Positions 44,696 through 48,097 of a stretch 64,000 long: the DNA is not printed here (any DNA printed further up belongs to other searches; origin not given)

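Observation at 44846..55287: Cluster of four FG-GAP/VCBS-type repeat proteins, one fused to a large membrane domain and interleaved with YfhO/GT2 genes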

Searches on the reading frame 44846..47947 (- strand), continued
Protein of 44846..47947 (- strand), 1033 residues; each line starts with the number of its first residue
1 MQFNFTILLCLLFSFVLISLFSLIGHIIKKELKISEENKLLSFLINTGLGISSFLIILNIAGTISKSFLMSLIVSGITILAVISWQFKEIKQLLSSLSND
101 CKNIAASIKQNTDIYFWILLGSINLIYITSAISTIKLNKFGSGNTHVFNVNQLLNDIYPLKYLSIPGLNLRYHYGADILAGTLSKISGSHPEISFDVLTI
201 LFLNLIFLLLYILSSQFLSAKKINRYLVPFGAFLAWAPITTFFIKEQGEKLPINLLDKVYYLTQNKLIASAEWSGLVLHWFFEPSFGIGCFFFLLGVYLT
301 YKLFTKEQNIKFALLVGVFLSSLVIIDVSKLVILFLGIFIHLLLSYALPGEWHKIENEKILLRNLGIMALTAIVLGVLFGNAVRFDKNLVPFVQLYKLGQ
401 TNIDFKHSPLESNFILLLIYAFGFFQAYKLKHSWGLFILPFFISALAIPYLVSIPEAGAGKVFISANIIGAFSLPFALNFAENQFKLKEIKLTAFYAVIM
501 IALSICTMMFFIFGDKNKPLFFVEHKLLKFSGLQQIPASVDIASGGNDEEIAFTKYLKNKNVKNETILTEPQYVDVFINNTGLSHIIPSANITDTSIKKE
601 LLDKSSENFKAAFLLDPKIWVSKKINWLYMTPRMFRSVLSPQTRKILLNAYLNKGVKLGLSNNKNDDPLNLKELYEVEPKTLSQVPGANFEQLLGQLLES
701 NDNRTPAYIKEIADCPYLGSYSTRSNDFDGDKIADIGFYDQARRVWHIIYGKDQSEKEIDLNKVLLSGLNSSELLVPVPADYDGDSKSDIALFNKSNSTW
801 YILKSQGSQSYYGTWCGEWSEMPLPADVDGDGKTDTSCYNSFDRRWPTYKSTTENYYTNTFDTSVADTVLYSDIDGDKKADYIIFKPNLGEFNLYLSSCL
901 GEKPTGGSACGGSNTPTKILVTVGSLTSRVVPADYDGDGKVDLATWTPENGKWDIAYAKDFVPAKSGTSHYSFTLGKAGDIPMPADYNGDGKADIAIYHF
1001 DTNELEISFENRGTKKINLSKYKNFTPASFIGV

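Call 19: search_solved_structures(query=A1, max_evalue=10)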
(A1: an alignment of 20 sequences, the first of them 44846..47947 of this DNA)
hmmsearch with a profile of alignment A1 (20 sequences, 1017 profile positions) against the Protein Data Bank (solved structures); distinct sequences matched with E-value up to 10: 3.
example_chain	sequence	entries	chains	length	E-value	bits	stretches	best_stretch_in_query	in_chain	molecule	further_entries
9oee_A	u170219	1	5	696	2.5e-05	25.8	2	913-983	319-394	Secreted esterase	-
4cag_A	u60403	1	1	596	5.5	8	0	915-985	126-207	POLYSACCHARIDE LYASE FAMILY 11 PROTEIN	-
8w20_C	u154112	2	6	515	8.6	7.4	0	903-985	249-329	Secreted esterase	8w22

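Call 32: find_related_loci(query=A1, collection=genome_contigs, flank=10000)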
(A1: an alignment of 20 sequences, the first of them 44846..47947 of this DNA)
Query A1 (1033 aa) in genome_contigs; peptide patterns used: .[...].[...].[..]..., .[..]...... (x = any residue, [..] = any of these).
599 stretches matched a pattern (row limit reached: there are more); 541 encode a relative of the query (tblastn E <= 1e-3); the best 80 are kept; 80 distinct loci.
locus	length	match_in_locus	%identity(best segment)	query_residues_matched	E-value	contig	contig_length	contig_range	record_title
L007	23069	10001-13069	43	4-1031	0e+0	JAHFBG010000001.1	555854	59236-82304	MAG: Candidatus Melainabacteria bacterium isolate nzgw193 NODE_8_length_555855_cov_17.358441, whole genome shotgun seque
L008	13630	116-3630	35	705-1032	5e-39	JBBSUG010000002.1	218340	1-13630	MAG: Pyrinomonadales bacterium isolate SVL2_sbin.4 SVL2_sbin.4_k141_892747_length_218340_cov_22.7303, whole genome shotg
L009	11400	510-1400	34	707-1013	2e-37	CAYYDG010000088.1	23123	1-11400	MAG TPA_asm: uncultured Heliomicrobium sp. isolate binchicken_co276_100 genome assembly, contig: NODE_2010_length_23123_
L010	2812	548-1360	34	727-1004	2e-37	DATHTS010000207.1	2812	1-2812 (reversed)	MAG TPA_asm: Pyrinomonadaceae bacterium isolate SMAG_U16086 k141_1785909, whole genome shotgun sequence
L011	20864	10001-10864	34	713-1003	1e-36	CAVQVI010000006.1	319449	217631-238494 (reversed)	MAG: uncultured Acidobacteriota bacterium isolate MFD10007.bin.2.204 genome assembly, contig: contig_13316, whole genome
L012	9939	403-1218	33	727-999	1e-36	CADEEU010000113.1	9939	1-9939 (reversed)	MAG: uncultured Acidobacteria bacterium isolate Acidobacteria sp. RBC098 genome assembly, contig: MAG098_113, whole geno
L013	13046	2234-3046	34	698-999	9e-36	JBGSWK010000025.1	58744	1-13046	MAG: Pyrinomonadaceae bacterium isolate JTS-AC48 k141_1990312, whole genome shotgun sequence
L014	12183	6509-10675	33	705-1003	5e-36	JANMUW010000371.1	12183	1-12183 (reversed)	MAG: Acidobacteriota bacterium isolate SOY_1_B_metabat.193 SOY_1_B_k141_5422542, whole genome shotgun sequence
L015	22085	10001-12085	32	721-1019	2e-36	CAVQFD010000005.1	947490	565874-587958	MAG: uncultured Acidobacteriota bacterium isolate MFD05567.bin.2.57 genome assembly, contig: contig_40327, whole genome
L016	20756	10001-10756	35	727-1017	1e-35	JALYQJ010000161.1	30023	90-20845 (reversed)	MAG: Acidobacteriota bacterium isolate MDV bin60 SD1454-56_k127_2146640, whole genome shotgun sequence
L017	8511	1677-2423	33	727-1015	2e-35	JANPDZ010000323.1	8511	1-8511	MAG: Acidobacteriota bacterium isolate VAR_78_metabat_320 VAR_78_k141_1711025, whole genome shotgun sequence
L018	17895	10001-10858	35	726-1019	2e-36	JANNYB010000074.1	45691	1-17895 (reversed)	MAG: Acidobacteriota bacterium isolate VAR_34_metabat_1 VAR_34_k141_3065307, whole genome shotgun sequence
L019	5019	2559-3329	34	725-1022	2e-35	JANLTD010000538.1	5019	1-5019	MAG: Acidobacteriota bacterium isolate OTE_25_metabat_245 OTE_25_k141_226452, whole genome shotgun sequence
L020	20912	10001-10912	36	723-1004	5e-36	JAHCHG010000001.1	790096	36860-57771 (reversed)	MAG: Pyrinomonadaceae bacterium isolate TGS_ACI4 ACI4_1, whole genome shotgun sequence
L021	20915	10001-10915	38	727-1018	1e-34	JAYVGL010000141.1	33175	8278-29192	MAG: Pyrinomonadaceae bacterium isolate GL46_Up_metabat_51 GL46_Up_metabat_51_140, whole genome shotgun sequence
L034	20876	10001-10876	33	720-1033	8e-33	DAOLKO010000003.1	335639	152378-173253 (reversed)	MAG TPA_asm: Blastocatellia bacterium isolate AMR_MDS_0338 NODE_3_length_335639_cov_15.937154, whole genome shotgun sequ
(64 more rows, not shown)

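Call 38: predict_structure(alignment_id=A1)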
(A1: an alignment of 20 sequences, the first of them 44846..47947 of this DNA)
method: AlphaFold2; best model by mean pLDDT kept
length: 1033 residues; sequences in the alignment: 20
mean_pLDDT: 82.1   pTM: 0.76
mean pLDDT of the five models: 82.1, 79.0, 77.7, 77.7, 75.6
residues with pLDDT >= 90: 280; 70-90: 617; 50-70: 96; < 50: 40
segments of 3 or more residues with pLDDT < 50: 139-143, 351-354, 537-545, 902-909, 911-915, 964-967
pLDDT, mean of each block of 10 residues (from residue 1): 59 70 82 76 89 91 90 88 77 65 65 80 86 64 66 86 74 83 84 84 91 82 83 86 77 85 87 85 85 94 85 92 89 92 71 59 91 85 71 77 80 88 92 90 91 72 90 90 80 81 87 81 84 56 54 87 86 79 74 65 82 89 93 87 90 94 86 94 84 86 87 85 83 91 90 92 82 81 90 84 76 76 86 88 86 82 86 87 90 83 43 59 89 90 91 90 55 88 90 90 88 86 82 51
secondary structure, 60 per line:
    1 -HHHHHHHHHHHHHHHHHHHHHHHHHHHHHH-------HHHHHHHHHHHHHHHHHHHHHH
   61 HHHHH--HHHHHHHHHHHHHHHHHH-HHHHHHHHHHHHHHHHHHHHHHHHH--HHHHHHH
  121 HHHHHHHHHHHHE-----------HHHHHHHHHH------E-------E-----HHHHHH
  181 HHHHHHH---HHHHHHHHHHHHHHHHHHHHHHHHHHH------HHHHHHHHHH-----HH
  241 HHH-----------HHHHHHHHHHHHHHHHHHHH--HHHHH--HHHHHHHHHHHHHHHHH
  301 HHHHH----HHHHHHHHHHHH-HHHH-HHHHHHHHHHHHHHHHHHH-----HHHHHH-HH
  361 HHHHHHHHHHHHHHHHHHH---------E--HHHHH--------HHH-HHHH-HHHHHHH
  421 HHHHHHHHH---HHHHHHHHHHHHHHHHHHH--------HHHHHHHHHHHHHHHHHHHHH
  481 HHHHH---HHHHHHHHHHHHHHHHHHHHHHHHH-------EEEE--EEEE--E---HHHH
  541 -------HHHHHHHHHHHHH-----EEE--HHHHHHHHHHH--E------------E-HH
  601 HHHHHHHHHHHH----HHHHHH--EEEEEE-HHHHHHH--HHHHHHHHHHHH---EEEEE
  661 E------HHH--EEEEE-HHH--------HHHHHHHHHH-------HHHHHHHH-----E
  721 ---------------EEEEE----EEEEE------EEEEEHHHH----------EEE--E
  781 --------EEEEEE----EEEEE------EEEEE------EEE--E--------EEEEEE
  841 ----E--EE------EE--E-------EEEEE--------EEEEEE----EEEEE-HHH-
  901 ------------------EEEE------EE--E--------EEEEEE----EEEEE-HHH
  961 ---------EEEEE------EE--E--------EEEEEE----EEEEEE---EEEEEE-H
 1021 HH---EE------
elements in order (helices of 4 or more, strands of 3 or more residues): H2-31 H39-65 H68-85 H87-111 H114-132 H145-154 H175-187 H191-217 H224-233 H239-243 H255-274 H277-281 H284-305 H310-321 H323-326 H328-346 H352-357 H359-379 H392-396 H409-412 H414-429 H433-451 H460-485 H489-513 E521-524 E527-530 H537-540 H548-560 E566-568 H571-581 H599-612 H617-622 E625-630 H632-638 H641-652 E656-661 E673-677 H690-699 H707-714 E736-740 E745-749 E756-760 H761-764 E775-777 E789-794 E799-803 E810-814 E821-823 E835-840 E868-872 E881-886 E891-895 E919-922 E942-947 E952-956 E970-974 E994-999 E1004-1009 E1013-1018

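Call 59: fold_search(model_id=the predicted structure, library=pdb)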
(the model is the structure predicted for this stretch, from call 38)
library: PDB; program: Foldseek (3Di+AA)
matches with E <= 10: 708; with E <= 0.001: 30
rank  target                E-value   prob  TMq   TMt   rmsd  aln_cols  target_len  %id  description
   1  7e9s_A                7.5e-06  1.00  0.27  0.31  19.1       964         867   11  Archaeal oligosaccharyltransferase AglB from Archaeoglobus fulgidus in complex with an inhibitory peptide and a dolich (released 2021-09-08)
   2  2bwm                  1.7e-05  1.00  0.21  0.47   6.1       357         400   16  1.8A CRYSTAL STRUCTURE OF of Psathyrella velutina LECTIN IN COMPLEX WITH METHYL 2-ACETAMIDO-1,2-DIDEOXY-1-SELENO-BETA-D- (released 2006-01-23)
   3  3rce_A                1.9e-05  1.00  0.25  0.35  19.5       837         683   11  Bacterial oligosaccharyltransferase PglB (released 2011-06-15)
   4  7zlh_A                2.4e-05  1.00  0.26  0.37  13.6       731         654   10  Cryo-EM structure of C-mannosyltransferase CeDPY19, in apo state, bound to CMT2-Fab and anti-Fab nanobody (released 2023-01-11)
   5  5gmy_A                3.1e-05  1.00  0.27  0.31  19.9       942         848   10  Crystal structure of the Archaeoglobus fulgidus oligosaccharyltransferase (O29867_ARCFU) tethered with an acceptor pep (released 2017-02-01)
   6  7oci_F                3.2e-05  1.00  0.23  0.32  15.6       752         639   10  Cryo-EM structure of yeast Ost6p containing oligosaccharyltransferase complex (released 2022-02-16)
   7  2bwr_A                3.5e-05  1.00  0.21  0.47   5.8       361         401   15  Crystal Structure of Psathyrella Velutina Lectin at 1.5A Resolution (released 2006-01-23)
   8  9v6e_B                4.1e-05  1.00  0.18  0.42   9.7       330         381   11  Cryo-EM structure of human full length KICSTOR complex (state 1) (released 2025-11-12)
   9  9van_B                4.3e-05  1.00  0.19  0.44   6.7       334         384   10  Cryo-EM structure of human full length KICSTOR complex (state 2) (released 2025-11-12)
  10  5mb4                  4.8e-05  1.00  0.20  0.45   6.1       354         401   14  Crystal Structure of the Psathyrella asperospora lectin PAL in complex with GlcNAc (released 2017-02-22)
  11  3wak                  4.8e-05  1.00  0.26  0.30  14.1       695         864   11  Crystal structure of the Archaeoglobus fulgidus oligosaccharyltransferase (O29867_ARCFU) in the apo form (released 2013-10-30)
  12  8if8_B                6.9e-05  1.00  0.35  0.53  15.6       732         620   10  Arabinosyltransferase AftA (released 2023-05-31)
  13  7zlg_A                7.7e-05  1.00  0.27  0.37  13.4       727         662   10  Cryo-EM structure of C-mannosyltransferase CeDPY19, in complex with acceptor peptide and bound to CMT2-Fab and anti-Fa (released 2023-01-11)
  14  9v80_B                8.4e-05  1.00  0.20  0.45   6.5       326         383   10  Cryo-EM structure of KICSTOR CCC complex (state 4) (released 2025-11-12)
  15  8agb_A                9.4e-05  1.00  0.29  0.42  12.8       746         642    9  Structure of yeast oligosaccharylransferase complex with lipid-linked oligosaccharide bound (released 2022-12-07)
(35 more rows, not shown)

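Call 106: find_encoding_contigs(protein=P0006, flank=10000, max_places=1)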
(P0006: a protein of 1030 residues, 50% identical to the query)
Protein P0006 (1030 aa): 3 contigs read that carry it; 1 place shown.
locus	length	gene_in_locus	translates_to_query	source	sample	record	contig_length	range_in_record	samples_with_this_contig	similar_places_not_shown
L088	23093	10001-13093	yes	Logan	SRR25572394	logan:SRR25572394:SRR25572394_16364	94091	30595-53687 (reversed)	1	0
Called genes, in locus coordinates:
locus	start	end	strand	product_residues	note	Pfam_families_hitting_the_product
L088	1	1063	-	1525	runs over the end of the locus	-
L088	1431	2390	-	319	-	PF02423:OCD_Mu_crystall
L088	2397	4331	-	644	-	PF13517:FG-GAP_3 (faint), PF01839:FG-GAP (faint)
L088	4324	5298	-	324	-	PF01839:FG-GAP (faint), PF13517:FG-GAP_3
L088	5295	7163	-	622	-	PF10131:PTPS_related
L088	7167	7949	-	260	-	PF00535:Glycos_transf_2, PF10111:Glyco_tranf_2_2 (weak)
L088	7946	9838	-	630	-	PF01839:FG-GAP (faint), PF13517:FG-GAP_3 (faint)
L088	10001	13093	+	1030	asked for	PF01839:FG-GAP (faint), PF13517:FG-GAP_3 (weak)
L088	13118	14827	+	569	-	-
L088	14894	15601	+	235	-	PF00535:Glycos_transf_2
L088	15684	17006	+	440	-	PF13231:PMT_2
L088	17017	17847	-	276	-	PF00106:adh_short, PF08659:KR, PF03435:Sacchrp_dh_NADP (faint), PF13561:adh_short_C2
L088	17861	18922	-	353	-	PF00288:GHMP_kinases_N, PF08544:GHMP_kinases_C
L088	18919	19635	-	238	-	PF00483:NTP_transferase, PF12804:NTP_transf_3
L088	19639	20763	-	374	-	PF01073:3Beta_HSD, PF01370:Epimerase, PF05368:NmrA, PF07993:NAD_binding_4, PF13460:NAD_binding_10, PF16363:GDP_Man_Dehyd, PF01370:Epimerase, PF16363:GDP_Man_Dehyd, +2 more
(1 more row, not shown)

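Call 107: find_encoding_contigs(protein=P0010, flank=10000, max_places=1)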
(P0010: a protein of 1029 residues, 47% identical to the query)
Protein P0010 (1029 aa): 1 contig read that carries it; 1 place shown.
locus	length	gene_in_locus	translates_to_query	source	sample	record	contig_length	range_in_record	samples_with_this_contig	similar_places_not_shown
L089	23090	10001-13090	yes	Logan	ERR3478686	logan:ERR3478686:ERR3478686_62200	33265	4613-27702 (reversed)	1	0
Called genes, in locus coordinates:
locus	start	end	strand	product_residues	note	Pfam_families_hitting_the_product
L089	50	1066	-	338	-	PF02423:OCD_Mu_crystall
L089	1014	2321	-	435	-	PF00909:Ammonium_transp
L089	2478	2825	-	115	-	PF00543:P-II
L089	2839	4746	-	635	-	PF01839:FG-GAP (faint), PF13517:FG-GAP_3 (faint)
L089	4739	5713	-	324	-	-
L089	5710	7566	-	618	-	PF10131:PTPS_related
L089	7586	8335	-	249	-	PF00535:Glycos_transf_2, PF10111:Glyco_tranf_2_2 (weak)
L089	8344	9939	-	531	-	PF01839:FG-GAP (faint), PF13517:FG-GAP_3 (weak)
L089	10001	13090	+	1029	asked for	PF13517:FG-GAP_3 (faint)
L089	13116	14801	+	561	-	PF20176:DUF6541 (weak)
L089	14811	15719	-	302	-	PF13489:Methyltransf_23, PF08241:Methyltransf_11, PF08242:Methyltransf_12, PF13649:Methyltransf_25, PF13847:Methyltransf_31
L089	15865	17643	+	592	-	-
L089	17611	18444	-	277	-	PF00106:adh_short, PF01370:Epimerase (weak), PF08659:KR, PF13561:adh_short_C2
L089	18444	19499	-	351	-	PF00288:GHMP_kinases_N, PF08544:GHMP_kinases_C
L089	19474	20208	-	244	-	PF00483:NTP_transferase, PF12804:NTP_transf_3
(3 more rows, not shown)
